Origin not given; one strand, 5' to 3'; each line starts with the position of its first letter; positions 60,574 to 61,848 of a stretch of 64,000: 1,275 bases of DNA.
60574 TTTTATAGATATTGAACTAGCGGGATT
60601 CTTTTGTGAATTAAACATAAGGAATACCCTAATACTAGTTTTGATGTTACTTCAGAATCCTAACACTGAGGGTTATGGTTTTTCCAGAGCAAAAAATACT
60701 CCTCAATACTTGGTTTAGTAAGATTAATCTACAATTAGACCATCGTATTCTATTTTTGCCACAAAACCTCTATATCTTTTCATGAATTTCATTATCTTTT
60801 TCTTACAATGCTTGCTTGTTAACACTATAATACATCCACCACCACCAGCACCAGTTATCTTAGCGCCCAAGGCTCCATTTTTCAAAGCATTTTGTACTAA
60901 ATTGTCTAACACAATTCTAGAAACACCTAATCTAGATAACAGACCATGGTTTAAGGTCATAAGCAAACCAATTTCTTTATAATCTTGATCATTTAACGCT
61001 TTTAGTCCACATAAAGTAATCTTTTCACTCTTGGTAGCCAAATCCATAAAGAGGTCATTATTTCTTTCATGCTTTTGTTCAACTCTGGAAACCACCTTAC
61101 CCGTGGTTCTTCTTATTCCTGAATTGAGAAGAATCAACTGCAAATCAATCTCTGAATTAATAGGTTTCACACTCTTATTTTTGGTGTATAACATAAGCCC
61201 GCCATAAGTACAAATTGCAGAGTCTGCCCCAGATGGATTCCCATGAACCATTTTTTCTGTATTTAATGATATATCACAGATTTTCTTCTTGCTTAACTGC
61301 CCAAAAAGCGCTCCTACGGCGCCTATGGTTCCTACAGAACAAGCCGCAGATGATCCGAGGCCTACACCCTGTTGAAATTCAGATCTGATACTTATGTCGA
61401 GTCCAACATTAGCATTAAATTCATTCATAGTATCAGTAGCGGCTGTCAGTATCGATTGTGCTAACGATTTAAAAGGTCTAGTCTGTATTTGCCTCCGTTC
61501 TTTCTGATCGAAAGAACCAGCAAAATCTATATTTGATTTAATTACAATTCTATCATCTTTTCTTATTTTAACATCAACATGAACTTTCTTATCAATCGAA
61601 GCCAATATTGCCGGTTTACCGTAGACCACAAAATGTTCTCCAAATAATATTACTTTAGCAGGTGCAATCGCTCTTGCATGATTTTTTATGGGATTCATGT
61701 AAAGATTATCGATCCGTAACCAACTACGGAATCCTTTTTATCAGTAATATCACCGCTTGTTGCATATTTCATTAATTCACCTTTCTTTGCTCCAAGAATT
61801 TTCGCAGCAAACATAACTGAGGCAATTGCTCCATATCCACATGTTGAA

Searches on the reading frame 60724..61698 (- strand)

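Call 30: search_protein_families(library=pfam, proteins=[window:60724-61698:-])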
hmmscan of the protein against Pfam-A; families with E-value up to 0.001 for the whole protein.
window:60724-61698:- (324 aa): 2 families
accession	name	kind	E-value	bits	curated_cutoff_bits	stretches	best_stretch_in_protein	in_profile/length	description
PF00288.32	GHMP_kinases_N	-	1.2e-16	61.1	22.3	1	85-167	5-87/87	GHMP kinases N terminal domain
PF08544.19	GHMP_kinases_C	-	2.8e-13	50.5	21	1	232-297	2-70/85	GHMP kinases C terminal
